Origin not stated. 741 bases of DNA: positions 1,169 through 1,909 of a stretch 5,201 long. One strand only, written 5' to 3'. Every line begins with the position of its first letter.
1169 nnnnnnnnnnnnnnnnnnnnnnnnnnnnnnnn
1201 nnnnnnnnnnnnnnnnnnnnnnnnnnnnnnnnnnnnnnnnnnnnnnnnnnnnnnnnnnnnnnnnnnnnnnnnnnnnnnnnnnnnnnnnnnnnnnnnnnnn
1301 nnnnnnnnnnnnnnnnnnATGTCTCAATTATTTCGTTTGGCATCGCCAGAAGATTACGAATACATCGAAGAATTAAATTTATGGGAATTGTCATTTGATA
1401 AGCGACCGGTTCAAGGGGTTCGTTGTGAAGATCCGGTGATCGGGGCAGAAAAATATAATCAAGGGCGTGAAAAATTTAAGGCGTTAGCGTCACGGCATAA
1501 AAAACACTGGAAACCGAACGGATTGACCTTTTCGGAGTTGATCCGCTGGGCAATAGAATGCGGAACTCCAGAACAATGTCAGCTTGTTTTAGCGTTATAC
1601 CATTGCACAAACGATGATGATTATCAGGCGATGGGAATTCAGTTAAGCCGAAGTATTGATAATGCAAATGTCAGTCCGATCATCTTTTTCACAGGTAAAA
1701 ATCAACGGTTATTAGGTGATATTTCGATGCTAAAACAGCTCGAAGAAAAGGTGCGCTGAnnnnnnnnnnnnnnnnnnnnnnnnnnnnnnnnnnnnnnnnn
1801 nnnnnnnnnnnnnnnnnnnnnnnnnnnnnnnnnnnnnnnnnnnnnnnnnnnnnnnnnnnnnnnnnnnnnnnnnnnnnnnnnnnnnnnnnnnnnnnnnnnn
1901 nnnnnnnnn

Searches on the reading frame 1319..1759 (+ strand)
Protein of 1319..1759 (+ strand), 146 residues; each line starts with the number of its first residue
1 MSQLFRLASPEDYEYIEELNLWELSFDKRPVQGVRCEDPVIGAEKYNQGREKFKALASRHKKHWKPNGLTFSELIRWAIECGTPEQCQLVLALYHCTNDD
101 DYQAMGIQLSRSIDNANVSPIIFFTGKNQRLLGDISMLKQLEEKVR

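Call 10: search_protein_families(library=pfam, proteins=[window:1319-1759:+], max_evalue=1)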
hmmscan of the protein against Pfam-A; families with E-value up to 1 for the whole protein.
window:1319-1759:+ (146 aa): 1 family
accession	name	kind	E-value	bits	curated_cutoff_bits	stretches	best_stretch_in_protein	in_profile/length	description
PF01532.26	Glyco_hydro_47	-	0.18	11.2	22.9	1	59-116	336-393/455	Glycosyl hydrolase family 47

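Call 11: search_protein_families(library=ncbifam, proteins=[window:1319-1759:+], max_evalue=1)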
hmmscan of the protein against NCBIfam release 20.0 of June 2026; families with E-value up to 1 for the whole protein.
window:1319-1759:+ (146 aa): 0 families

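Call 23: find_homologous_proteins(query=window:1319-1756:+, max_evalue=0.001)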
Query window:1319-1756:+ (146 aa): 32 proteins with E <= 0.001 among 37 candidates.
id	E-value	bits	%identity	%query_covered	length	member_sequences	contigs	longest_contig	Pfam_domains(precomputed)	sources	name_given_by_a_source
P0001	2.1e-93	328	100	99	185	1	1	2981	-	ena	-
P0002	4.6e-87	307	93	99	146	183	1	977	-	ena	-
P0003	4.9e-87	307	93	100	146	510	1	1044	-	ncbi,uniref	ncbi:hypothetical protein AB7000_21810 [Providencia manganoxydans]|uniref:hypothetical protein n=1 T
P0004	2.0e-69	250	81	99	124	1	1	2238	-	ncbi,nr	ncbi:hypothetical protein H1B40_23590 [Salmonella enterica subsp. enterica serovar Indiana]|nr:hypot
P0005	1.5e-68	247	75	99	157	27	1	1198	-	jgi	-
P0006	2.0e-62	227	79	100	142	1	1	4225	-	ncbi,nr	ncbi:hypothetical protein J4731_21420 [Providencia rettgeri]|nr:hypothetical protein [Providencia re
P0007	4.8e-59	216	76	87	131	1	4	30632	-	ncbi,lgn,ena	-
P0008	1.6e-49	185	96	58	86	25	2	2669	-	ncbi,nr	ncbi:TPA: hypothetical protein ACI4A0_003751, partial [Proteus mirabilis]|nr:hypothetical protein [P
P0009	1.7e-49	185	87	67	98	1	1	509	-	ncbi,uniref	ncbi:hypothetical protein ABN328_24750, partial [Escherichia coli]|uniref:hypothetical protein n=1 T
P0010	7.9e-46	173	86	62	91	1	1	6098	-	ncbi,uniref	ncbi:hypothetical protein ACUN3I_22015 (plasmid) [Hafnia alvei]|uniref:hypothetical protein n=1 Tax=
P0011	2.6e-42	162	97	52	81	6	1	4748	-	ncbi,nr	ncbi:hypothetical protein J4731_20440, partial [Providencia rettgeri]|nr:hypothetical protein [Provi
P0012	4.5e-39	152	99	49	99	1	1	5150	-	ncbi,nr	ncbi:hypothetical protein J4731_21505 [Providencia rettgeri]|nr:hypothetical protein [Providencia re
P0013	5.1e-30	122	43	99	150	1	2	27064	-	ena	-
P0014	1.0e-28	118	44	90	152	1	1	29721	-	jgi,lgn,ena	-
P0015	1.0e-27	115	46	97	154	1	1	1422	-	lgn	-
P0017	1.6e-27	114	48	74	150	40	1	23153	-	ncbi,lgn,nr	ncbi:hypothetical protein GQB61_004281 [Salmonella enterica]|nr:hypothetical protein [Salmonella ent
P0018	5.7e-27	112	42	99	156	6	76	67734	-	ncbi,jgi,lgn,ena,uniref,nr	ncbi:TPA: hypothetical protein ACHR7L_004892 [Yersinia enterocolitica]|uniref:hypothetical protein n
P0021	3.3e-25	107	46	74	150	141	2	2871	-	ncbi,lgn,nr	ncbi:hypothetical protein KQL42_004764 [Escherichia coli]|nr:hypothetical protein [Escherichia coli]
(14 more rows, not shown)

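Call 26: find_encoding_contigs(protein=P0018, flank=3000, max_places=4)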
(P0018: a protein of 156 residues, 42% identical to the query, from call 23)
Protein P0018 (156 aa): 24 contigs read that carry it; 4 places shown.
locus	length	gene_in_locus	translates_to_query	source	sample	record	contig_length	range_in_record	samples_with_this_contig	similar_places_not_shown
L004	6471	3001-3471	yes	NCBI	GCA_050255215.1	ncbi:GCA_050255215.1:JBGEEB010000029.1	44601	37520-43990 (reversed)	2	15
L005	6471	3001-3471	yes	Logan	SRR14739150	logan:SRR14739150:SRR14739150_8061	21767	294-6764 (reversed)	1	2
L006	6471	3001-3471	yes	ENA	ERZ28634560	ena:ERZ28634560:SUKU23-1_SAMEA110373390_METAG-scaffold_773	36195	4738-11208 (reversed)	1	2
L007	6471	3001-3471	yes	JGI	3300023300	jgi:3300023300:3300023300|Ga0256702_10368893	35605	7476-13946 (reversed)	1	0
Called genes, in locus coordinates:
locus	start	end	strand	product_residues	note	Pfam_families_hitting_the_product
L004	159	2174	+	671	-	-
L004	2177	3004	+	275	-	PF02195:ParB_N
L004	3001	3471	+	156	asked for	-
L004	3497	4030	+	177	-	-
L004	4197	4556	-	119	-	-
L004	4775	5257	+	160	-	PF00565:SNase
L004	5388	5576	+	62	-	PF12651:RHH_3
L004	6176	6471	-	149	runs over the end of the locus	-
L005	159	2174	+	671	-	-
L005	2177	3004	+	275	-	PF02195:ParB_N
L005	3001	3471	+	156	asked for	-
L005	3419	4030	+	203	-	-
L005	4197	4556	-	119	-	-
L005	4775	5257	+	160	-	PF00565:SNase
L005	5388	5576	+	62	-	PF12651:RHH_3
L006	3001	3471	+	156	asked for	-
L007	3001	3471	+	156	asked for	-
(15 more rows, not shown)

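Call 27: find_encoding_contigs(protein=P0021, flank=3000, max_places=3)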
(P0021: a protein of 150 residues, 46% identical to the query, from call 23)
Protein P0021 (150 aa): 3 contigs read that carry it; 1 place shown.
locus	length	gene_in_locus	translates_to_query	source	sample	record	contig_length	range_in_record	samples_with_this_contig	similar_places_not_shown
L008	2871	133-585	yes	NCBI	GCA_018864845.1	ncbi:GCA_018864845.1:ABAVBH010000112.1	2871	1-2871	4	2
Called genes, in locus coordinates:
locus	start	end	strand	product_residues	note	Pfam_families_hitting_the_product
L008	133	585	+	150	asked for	-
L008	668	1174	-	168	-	PF05732:RepL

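Call 28: find_encoding_contigs(protein=P0013, flank=3000, max_places=3)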
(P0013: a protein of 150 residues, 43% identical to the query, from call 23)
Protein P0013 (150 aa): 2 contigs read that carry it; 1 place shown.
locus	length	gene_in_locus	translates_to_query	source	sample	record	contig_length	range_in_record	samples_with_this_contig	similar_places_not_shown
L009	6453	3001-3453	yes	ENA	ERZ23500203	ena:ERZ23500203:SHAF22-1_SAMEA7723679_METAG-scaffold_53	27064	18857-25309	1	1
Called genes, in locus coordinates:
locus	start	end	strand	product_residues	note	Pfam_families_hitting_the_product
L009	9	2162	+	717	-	-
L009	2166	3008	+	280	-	PF02195:ParB_N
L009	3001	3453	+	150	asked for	-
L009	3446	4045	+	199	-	-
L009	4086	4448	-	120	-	-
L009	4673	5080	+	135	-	PF03811:Zn_ribbon_InsA (faint), PF25206:DUF7836 (faint)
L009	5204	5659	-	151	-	-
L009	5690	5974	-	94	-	-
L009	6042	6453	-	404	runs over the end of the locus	PF25164:CoiA_N, PF10544:T5orf172 (faint)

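Call 40: search_protein_families(library=pfam, proteins=[L004:159-2171:+, L004:3497-4027:+], max_evalue=0.1)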
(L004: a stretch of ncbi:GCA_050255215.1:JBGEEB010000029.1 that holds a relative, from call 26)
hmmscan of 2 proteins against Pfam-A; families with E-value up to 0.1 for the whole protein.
L004:159-2171:+ (671 aa): 2 families
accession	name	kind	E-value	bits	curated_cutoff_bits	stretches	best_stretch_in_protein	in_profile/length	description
PF12696.13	TraG-D_C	-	0.0026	18.1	22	1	415-508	3-94/126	TraM recognition site of TraD and TraG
PF01580.24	FtsK_SpoIIIE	-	0.044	13.6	24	1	176-218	20-61/221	FtsK/SpoIIIE family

L004:3497-4027:+ (177 aa): 1 family
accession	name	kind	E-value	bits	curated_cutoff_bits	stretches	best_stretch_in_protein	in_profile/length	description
PF06014.16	YqgQ-like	-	0.085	13.4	25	0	42-71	13-42/61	YqgQ-like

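Call 42: search_solved_structures(query=window:1319-1756:+, max_evalue=10)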
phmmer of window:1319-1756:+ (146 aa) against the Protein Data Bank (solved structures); distinct sequences matched with E-value up to 10: 4.
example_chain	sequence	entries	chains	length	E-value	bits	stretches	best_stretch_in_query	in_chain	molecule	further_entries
1qcx_A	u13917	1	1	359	0.62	13.1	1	78-127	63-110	PECTIN LYASE B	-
1jhl_H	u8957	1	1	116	0.69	13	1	25-106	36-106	IGG1-KAPPA D11.15 FV (HEAVY CHAIN)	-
9hrs_B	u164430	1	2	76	1.6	11.8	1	6-43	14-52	Proton-coupled zinc antiporter SLC30A1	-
9if2_A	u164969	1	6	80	1.8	11.6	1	6-43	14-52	Proton-coupled zinc antiporter SLC30A1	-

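Call 45: find_encoding_contigs(protein=P0018, flank=10000, max_places=3)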
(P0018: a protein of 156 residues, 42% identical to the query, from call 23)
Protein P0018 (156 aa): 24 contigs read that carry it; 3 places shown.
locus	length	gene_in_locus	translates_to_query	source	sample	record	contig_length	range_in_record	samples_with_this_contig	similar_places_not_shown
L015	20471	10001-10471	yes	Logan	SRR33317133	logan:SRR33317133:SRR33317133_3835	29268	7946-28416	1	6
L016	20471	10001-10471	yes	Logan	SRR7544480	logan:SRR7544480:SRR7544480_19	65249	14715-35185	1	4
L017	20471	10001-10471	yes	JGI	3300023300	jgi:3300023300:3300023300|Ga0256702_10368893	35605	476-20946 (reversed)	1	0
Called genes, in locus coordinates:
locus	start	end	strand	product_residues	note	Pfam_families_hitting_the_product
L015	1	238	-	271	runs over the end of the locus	-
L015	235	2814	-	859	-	PF19044:P-loop_TraG (weak)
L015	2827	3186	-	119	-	-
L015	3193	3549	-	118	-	-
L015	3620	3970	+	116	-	-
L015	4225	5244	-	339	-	PF00437:T2SSE, PF27713:UCP018868 (faint)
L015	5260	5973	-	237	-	-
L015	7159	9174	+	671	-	-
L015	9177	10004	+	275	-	PF02195:ParB_N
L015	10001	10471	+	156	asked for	-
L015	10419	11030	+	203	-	-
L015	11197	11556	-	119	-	-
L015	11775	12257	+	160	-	PF00565:SNase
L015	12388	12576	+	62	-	PF12651:RHH_3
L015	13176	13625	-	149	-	-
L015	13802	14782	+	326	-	PF00589:Phage_integrase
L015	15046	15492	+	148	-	-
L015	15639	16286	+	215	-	PF09140:MipZ (faint), PF13614:AAA_31 (faint)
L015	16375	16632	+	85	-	-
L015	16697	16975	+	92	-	-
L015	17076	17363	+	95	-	-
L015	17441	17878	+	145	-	-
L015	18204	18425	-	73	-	-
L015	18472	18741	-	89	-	-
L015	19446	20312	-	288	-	PF02387:IncFII_repA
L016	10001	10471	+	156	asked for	-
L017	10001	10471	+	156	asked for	-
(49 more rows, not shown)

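Call 46: find_encoding_contigs(protein=P0014, flank=10000, max_places=2)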
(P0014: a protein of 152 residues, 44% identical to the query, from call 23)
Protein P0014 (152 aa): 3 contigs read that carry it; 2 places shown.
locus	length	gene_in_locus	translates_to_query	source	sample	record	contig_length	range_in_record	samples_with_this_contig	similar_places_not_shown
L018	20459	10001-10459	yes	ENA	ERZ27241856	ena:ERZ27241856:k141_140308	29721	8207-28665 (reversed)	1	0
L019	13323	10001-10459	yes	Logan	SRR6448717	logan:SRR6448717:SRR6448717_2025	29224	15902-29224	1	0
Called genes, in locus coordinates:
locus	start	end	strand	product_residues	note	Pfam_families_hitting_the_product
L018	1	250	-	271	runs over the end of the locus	-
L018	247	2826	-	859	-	PF19044:P-loop_TraG (weak)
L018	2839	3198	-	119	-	-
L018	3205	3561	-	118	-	-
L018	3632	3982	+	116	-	-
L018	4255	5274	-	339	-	PF00437:T2SSE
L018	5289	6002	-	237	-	-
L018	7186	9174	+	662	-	-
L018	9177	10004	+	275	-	PF02195:ParB_N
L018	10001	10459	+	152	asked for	-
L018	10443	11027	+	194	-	-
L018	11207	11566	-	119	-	-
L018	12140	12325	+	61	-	PF12651:RHH_3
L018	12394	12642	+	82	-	-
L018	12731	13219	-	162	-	-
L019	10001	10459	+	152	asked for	-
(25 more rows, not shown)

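Call 47: find_encoding_contigs(protein=P0017, flank=10000, max_places=2)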
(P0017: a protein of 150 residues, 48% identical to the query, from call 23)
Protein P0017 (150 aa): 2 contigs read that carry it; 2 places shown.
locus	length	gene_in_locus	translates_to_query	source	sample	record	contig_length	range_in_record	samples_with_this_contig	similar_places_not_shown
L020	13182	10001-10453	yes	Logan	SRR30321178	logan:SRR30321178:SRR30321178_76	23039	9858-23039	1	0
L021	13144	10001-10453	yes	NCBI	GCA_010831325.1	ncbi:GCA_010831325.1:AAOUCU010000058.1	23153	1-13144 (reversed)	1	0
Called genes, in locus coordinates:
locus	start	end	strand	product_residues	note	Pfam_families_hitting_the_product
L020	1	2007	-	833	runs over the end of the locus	PF27097:VirB4_TrbE_N, PF03135:CagE_TrbE_VirB, PF19044:P-loop_TraG (faint)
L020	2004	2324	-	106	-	PF05101:VirB3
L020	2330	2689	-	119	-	PF04956:TrbC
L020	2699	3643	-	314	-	PF00437:T2SSE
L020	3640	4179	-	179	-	PF01464:SLT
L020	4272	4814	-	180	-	PF10502:Peptidase_S26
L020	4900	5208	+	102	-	-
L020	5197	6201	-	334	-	PF13814:Replic_Relax (weak)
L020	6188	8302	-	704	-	-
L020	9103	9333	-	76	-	-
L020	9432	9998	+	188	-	PF04311:DUF459, PF13472:Lipase_GDSL_2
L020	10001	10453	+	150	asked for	-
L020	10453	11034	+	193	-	-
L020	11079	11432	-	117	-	-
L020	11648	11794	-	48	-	PF01848:HOK_GEF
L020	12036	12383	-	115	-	-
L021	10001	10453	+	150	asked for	-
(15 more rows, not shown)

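Call 75: predict_structure(alignment_id=A2)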
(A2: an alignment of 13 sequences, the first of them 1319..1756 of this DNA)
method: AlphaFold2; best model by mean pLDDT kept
length: 146 residues; sequences in the alignment: 13
mean_pLDDT: 85.4   pTM: 0.56
mean pLDDT of the five models: 85.4, 81.8, 81.4, 81.2, 80.7
residues with pLDDT >= 90: 72; 70-90: 58; 50-70: 14; < 50: 2
segments of 3 or more residues with pLDDT < 50: none
pLDDT, mean of each block of 10 residues (from residue 1): 70 94 89 90 91 70 77 92 93 90 91 83 77 86 91
secondary structure, 60 per line:
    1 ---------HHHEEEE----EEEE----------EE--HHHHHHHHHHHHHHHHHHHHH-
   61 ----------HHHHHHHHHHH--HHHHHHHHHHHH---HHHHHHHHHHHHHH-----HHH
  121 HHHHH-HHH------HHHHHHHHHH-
elements in order: E13-16 E21-24 H39-59 H71-81 H84-95 H99-112 H118-125 H136-145

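Call 77: search_protein_representatives(alignment_id=A2)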
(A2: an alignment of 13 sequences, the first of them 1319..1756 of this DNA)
Query: 13 sequences, 157 profile positions. Proteins with E-value up to 0.001 (for the whole library): 32; up to 1e-10: 27; up to 1e-30: 8. The best 32 are listed.
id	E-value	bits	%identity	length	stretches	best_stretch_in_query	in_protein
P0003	1.8e-58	213.6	-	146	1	1-152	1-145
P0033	2.0e-52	193.9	-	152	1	1-157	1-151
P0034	4.9e-50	186.2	-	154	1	4-153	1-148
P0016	1.9e-49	184.3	-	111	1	4-113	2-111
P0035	1.5e-48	181.4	-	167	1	2-152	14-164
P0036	3.3e-46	173.8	-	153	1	4-155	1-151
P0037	8.1e-38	146.5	-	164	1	4-154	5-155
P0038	2.0e-33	132.2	-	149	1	3-154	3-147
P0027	3.5e-29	118.4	-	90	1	4-71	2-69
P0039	4.9e-29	118.0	-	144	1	1-112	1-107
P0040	3.9e-26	108.5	-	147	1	1-140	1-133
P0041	1.0e-25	107.1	-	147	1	3-116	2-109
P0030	8.6e-25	104.2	-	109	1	4-67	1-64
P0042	2.5e-24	102.6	-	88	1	1-66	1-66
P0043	2.5e-21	92.9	-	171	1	3-99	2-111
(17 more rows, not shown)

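Call 78: search_protein_families(library=ncbifam, proteins=[L015:9177-10001:+, L015:10419-11027:+, L015:5260-5973:-, L020:5197-6201:-, L020:9432-9995:+, L020:9103-9333:-, L020:10453-11031:+], max_evalue=0.1)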
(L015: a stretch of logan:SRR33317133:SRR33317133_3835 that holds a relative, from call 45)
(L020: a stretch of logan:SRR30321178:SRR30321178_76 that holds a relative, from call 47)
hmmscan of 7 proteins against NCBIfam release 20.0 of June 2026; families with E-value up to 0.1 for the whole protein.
L015:9177-10001:+ (275 aa): 5 families
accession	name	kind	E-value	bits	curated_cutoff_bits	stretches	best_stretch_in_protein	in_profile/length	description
TIGR00180.1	parB_part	domain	1.5e-08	34.6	58.45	1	3-171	4-156/186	ParB/RepB/Spo0J family partition protein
TIGR04285.1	nucleoid_noc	exception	1.8e-07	30.8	315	1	3-197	1-176/255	nucleoid occlusion protein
TIGR03734.1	PRTRC_parB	hypoth_equivalog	0.0016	17.1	278.6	1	50-124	28-99/555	PRTRC system ParB family protein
TIGR03454.1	partition_RepB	equivalog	0.0047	16.3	201.5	1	61-160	111-202/325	plasmid partitioning protein RepB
NF053625.1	SerKinSerKArch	equivalog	0.051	12.7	380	1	53-202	50-195/244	ADP-dependent L-serine kinase SerK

L015:10419-11027:+ (203 aa): 0 families

L015:5260-5973:- (237 aa): 1 family
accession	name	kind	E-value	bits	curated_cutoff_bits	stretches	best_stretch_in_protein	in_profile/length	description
NF041423.1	MobC_subf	subfamily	8.8e-16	57.9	200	1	6-192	13-209/240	MobC family replication-relaxation protein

L020:5197-6201:- (334 aa): 2 families
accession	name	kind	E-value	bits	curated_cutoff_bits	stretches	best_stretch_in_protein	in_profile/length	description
NF041423.1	MobC_subf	subfamily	1.3e-24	86.9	200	1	12-217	8-224/240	MobC family replication-relaxation protein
NF033788.1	HTH_metalloreg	subfamily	0.049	13.4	55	1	21-85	12-71/77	metalloregulator ArsR/SmtB family transcription factor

L020:9432-9995:+ (188 aa): 1 family
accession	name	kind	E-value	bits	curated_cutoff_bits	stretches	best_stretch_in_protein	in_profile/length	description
NF045704.1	PepglyActasePatB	equivalog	0.087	12.1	580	0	86-178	225-323/347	peptidoglycan O-acetyltransferase PatB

L020:9103-9333:- (76 aa): 11 families
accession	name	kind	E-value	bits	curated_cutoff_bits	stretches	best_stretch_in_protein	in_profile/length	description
TIGR03321.1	alt_F1F0_F0_B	exception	0.0041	16.9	224.7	1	3-65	47-105/246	alternate F1F0 ATPase, F0 subunit B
TIGR02976.1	phageshock_pspB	equivalog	0.0098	16.2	51.7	1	5-49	28-71/75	envelope stress response membrane protein PspB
NF045487.1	ASRP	equivalog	0.019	13.6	300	1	8-59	364-420/593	archaea-specific SMC-related protein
NF033749.1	bact_hemeryth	subfamily_domain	0.021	14.9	84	1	17-56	7-47/129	bacteriohemerythrin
NF002572.0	PRK02224.1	equivalog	0.021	13.1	1087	1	9-65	471-527/888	DNA double-strand break repair ATPase Rad50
NF041035.1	Rad50_Halo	equivalog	0.034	12.5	1000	1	10-65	472-527/883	DNA double-strand break repair ATPase Rad50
TIGR02169.1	SMC_prok_A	equivalog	0.047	11.3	729.4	1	12-60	791-840/1165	chromosome segregation protein SMC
TIGR04211.1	SH3_and_anchor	equivalog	0.05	13.2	65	1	11-61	64-115/198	TIGR04211 family SH3 domain-containing protein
NF005129.0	PRK06568.1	equivalog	0.051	13.5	252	1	13-69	45-104/164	F0F1 ATP synthase subunit B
TIGR02231.1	TIGR02231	subfamily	0.079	11.6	112.6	1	11-65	69-117/524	mucoidy inhibitor MuiA family protein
TIGR01843.1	type_I_hlyD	subfamily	0.1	11.6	208.65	0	4-66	127-190/422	HlyD family type I secretion periplasmic adaptor subunit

L020:10453-11031:+ (193 aa): 1 family
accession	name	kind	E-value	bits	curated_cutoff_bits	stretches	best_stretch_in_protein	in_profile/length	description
NF003456.0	PRK05057.1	equivalog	0.015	15.2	195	0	38-72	42-76/173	shikimate kinase AroK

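Call 96: search_dna_similar(query=window:1319-1756:+, collection=plasmids, mode=protein, rows=spread, max_rows=60, max_evalue=0.00001)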
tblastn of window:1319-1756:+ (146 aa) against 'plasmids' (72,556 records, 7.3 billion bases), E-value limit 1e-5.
Records with a match: 240; places in all: 263; records where one place covers at least 80% of the query: 194.
Best place of each record, by identity: >=99% 88; 95-99% 25; 90-95% 4; <60% 123.
By first word of the organism name: Proteus 70; Klebsiella 40; Enterobacter 32; Providencia 31; Citrobacter 19; Escherichia 18; Morganella 9; Moellerella 6; Brucella 3; Serratia 3; and 7 more.
By predicted mobility (MOB-suite, as given by PLSDB): non-mobilizable 139; mobilizable 93; conjugative 8.
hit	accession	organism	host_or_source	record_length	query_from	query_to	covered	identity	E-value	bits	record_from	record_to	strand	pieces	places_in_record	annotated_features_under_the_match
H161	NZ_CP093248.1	Moellerella wisconsensis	whole organism,Food: Red deer meat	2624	1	146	100%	100.0%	2e-98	307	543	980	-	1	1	hypothetical protein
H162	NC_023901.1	Morganella morganii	-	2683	1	146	100%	100.0%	2e-98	307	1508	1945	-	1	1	hypothetical protein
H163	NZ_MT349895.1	Proteus mirabilis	-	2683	1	146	100%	100.0%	2e-98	307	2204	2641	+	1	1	hypothetical protein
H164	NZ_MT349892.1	Proteus mirabilis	-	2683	1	146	100%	100.0%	2e-98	307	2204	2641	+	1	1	hypothetical protein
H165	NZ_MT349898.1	Proteus mirabilis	-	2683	1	146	100%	100.0%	2e-98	307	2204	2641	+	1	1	hypothetical protein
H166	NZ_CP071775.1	Proteus mirabilis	fresh-cut fruits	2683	1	146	100%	100.0%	2e-98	307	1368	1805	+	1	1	hypothetical protein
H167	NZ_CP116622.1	Proteus terrae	animal feces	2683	1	146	100%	100.0%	2e-98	307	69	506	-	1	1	hypothetical protein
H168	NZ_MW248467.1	Proteus mirabilis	-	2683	1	146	100%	100.0%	2e-98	307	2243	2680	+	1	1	hypothetical protein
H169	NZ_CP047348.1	Proteus vulgaris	a nose swab sample of swine origin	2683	1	146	100%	100.0%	2e-98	307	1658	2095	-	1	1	hypothetical protein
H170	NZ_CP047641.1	Proteus sp. ZN5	a nose swab sample of swine origin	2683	1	146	100%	100.0%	2e-98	307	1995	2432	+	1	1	hypothetical protein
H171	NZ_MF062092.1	Proteus penneri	goat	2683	1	146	100%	100.0%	2e-98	307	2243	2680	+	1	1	hypothetical protein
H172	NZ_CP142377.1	Proteus mirabilis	patient,blood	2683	1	146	100%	100.0%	2e-98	307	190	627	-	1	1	hypothetical protein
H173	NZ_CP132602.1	Morganella morganii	Larimichthys crocea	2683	1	146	100%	100.0%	2e-98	307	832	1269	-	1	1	hypothetical protein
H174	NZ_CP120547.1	Providencia sp. PROV024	swine,pig manure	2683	1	146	100%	100.0%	2e-98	307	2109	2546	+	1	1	hypothetical protein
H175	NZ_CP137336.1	Proteus mirabilis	Homo sapiens,ascites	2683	1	146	100%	100.0%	2e-98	307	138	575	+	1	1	hypothetical protein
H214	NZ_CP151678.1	Proteus mirabilis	Homo sapiens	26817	4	111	74%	49.1%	3e-29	118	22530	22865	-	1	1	hypothetical protein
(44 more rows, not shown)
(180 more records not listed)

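Call 97: get_annotated_region(hit=H214, flank=6000)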
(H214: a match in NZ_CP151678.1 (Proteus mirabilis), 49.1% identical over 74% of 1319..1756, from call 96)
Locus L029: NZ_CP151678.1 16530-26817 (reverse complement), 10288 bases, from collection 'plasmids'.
description: Proteus mirabilis strain P3 plasmid unnamed2, complete sequence
organism: Proteus mirabilis (NCBI taxid 584)
taxonomy: Bacteria; Pseudomonadota; Gammaproteobacteria; Enterobacterales; Morganellaceae; Proteus; Proteus mirabilis
host: -; source: Homo sapiens; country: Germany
typing (MOB-suite, as given by PLSDB): mobilizable; relaxase MOBC
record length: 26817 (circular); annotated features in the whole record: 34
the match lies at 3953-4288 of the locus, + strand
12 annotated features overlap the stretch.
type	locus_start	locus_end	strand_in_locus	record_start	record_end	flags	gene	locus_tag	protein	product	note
CDS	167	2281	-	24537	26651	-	-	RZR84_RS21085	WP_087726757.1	MFS transporter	-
CDS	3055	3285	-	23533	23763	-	-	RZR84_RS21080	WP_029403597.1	hypothetical protein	-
CDS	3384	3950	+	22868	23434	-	-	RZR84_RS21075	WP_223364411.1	GDSL-type esterase/lipase family protein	-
CDS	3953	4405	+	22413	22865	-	-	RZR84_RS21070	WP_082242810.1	hypothetical protein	-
CDS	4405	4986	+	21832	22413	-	-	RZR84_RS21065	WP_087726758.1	hypothetical protein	-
CDS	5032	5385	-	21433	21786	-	-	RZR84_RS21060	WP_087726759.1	hypothetical protein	-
CDS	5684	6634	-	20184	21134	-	-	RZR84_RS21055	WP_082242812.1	zincin-like metallopeptidase domain-containing protein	-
CDS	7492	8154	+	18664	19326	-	-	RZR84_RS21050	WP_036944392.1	ArsA-related P-loop ATPase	-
CDS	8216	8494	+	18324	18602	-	-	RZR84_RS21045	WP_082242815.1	plasmid stability/partitioning protein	-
CDS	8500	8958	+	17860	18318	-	-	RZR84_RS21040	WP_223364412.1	hypothetical protein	-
CDS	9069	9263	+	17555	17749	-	-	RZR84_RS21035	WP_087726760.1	hypothetical protein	-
CDS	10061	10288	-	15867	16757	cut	repA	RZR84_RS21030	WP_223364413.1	plasmid replication initiator RepA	-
